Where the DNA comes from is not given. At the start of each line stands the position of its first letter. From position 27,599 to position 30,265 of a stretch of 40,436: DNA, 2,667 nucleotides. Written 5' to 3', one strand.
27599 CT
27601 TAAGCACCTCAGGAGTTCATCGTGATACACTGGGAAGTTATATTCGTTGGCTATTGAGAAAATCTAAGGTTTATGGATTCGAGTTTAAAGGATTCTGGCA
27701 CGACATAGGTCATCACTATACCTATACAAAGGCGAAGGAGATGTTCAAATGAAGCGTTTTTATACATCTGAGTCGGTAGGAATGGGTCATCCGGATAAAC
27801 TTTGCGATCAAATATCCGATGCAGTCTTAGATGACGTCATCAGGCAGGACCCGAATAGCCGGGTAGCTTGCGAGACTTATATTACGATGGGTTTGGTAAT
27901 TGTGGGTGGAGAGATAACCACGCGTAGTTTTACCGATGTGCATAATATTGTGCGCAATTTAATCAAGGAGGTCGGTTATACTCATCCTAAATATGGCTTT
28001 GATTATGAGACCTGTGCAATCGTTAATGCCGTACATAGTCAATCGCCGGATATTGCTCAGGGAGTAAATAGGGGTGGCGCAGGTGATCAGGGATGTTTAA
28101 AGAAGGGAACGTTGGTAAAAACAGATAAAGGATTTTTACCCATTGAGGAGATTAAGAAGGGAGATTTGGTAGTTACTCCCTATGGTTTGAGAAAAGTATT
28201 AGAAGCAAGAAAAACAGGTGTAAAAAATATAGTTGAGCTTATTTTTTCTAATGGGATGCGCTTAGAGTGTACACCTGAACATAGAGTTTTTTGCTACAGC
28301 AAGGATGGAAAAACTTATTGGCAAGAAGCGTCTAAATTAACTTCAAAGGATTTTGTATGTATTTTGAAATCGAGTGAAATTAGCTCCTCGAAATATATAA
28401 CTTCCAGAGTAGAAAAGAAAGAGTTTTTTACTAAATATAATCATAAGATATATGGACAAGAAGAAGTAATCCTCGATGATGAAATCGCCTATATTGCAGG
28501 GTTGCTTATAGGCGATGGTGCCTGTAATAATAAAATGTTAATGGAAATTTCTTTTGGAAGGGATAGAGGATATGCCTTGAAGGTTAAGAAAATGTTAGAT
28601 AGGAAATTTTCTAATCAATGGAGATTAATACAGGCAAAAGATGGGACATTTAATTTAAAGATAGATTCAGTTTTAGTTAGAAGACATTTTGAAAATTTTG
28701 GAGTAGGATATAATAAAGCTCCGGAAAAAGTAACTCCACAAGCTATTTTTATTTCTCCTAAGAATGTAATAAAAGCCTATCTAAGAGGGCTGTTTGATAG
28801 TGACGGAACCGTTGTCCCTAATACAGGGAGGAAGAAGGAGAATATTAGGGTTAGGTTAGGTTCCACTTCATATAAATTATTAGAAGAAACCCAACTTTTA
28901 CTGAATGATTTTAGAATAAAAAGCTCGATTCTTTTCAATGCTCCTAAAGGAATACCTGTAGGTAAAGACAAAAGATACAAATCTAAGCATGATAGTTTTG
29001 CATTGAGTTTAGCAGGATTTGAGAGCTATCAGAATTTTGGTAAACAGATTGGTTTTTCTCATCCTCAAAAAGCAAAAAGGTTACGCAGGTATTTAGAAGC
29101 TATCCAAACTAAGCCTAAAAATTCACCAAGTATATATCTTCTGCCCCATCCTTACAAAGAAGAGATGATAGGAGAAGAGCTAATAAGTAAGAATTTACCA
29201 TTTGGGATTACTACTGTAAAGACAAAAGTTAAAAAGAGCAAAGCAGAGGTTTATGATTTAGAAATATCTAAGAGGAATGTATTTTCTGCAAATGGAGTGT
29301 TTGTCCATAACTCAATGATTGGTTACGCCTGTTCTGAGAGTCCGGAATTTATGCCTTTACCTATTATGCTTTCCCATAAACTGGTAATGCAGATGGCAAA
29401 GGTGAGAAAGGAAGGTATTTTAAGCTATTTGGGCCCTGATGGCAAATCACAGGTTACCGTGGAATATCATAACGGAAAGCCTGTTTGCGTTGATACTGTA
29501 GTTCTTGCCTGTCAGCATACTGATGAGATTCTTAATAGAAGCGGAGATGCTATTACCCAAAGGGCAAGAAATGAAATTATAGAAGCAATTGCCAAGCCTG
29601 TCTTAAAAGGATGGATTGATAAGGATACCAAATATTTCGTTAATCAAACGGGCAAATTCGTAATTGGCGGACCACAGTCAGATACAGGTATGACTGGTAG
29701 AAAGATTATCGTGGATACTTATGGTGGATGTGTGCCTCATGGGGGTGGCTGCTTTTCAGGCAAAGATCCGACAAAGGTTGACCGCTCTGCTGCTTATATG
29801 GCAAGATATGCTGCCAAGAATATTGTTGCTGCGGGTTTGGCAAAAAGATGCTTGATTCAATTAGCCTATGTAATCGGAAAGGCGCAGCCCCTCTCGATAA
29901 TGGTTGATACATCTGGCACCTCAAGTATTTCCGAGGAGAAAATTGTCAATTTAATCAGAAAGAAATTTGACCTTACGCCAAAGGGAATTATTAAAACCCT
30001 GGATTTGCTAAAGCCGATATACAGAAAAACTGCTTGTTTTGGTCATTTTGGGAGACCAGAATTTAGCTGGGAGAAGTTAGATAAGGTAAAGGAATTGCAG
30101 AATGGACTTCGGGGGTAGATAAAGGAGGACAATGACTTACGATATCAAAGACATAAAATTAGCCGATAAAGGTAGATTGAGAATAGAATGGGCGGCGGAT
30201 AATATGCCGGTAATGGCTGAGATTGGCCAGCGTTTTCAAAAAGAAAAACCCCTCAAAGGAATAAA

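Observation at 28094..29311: Full-size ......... intein splitting the GAGDQG motif of SAM synthetase (MetK)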

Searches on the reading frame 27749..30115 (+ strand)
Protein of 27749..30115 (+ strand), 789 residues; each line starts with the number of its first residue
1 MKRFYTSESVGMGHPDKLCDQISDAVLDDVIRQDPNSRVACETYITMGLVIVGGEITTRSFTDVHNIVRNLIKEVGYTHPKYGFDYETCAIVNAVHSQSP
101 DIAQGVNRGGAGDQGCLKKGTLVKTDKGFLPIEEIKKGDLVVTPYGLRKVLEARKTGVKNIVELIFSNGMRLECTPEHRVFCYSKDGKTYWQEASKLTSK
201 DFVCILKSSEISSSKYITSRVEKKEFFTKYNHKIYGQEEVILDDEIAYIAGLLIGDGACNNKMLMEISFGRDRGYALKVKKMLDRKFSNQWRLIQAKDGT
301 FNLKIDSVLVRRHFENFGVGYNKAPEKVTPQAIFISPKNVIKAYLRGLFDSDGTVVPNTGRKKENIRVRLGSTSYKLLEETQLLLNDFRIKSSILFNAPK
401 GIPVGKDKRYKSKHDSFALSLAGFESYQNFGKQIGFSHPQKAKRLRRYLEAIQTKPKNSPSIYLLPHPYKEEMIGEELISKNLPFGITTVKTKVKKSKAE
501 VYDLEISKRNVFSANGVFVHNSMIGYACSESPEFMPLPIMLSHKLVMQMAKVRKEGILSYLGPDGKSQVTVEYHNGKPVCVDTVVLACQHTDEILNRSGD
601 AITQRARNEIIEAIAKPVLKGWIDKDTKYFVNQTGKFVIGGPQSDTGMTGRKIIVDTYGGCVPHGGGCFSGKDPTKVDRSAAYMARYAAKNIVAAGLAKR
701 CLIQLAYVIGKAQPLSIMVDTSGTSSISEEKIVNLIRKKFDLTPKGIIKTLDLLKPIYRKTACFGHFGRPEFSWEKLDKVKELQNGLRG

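Call 4: search_protein_families(library=pfam, proteins=[window:27749-30115:+], max_evalue=0.1)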
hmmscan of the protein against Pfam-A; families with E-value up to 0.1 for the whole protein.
window:27749-30115:+ (789 aa): 7 families
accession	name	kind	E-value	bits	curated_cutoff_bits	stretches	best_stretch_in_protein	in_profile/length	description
PF02773.21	S-AdoMet_synt_C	-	4.9e-67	224.6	25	1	639-776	1-138/138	S-adenosylmethionine synthetase, C-terminal domain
PF00438.25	S-AdoMet_synt_N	-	1.3e-40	138.3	33.1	1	3-100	2-99/99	S-adenosylmethionine synthetase, N-terminal domain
PF02772.21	S-AdoMet_synt_M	-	1.8e-35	122.1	29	1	522-637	9-120/120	S-adenosylmethionine synthetase, central domain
PF14890.11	Intein_splicing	-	7.2e-15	55.6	35.8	1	149-521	37-155/155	Intein splicing domain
PF14528.11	LAGLIDADG_3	-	1.1e-13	51.7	22.5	1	340-397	2-55/82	LAGLIDADG-like domain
PF13403.11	Hint_2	-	2.6e-05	25.1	28.4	1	116-146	2-32/147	Hint domain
PF14623.11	Vint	-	0.0009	19.5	27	1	115-183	1-67/166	Hint-domain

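Call 12: find_encoding_contigs(protein=window:27749-30115:+, flank=3000, max_places=4)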
Protein window:27749-30115:+ (789 aa): 2 contigs read that carry it; 1 place shown.
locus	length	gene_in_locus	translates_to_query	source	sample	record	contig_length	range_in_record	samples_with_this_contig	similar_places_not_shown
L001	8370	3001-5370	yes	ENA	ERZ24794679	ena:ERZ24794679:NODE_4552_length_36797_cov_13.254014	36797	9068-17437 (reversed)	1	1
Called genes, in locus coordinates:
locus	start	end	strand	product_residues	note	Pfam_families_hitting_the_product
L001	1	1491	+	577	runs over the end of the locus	PF05524:PEP-utilisers_N, PF00391:PEP-utilizers, PF02896:PEP-utilizers_C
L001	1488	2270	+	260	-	PF06560:GPI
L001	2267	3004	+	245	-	PF00483:NTP_transferase, PF12804:NTP_transf_3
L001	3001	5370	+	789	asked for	PF00438:S-AdoMet_synt_N, PF14890:Intein_splicing, PF14528:LAGLIDADG_3, PF02772:S-AdoMet_synt_M, PF02773:S-AdoMet_synt_C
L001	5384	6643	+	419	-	PF05221:AdoHcyase, PF02826:2-Hacid_dh_C, PF00670:AdoHcyase_NAD, PF07991:KARI_N (weak)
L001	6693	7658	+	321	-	PF00365:PFK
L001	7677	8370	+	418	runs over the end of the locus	PF01116:F_bP_aldolase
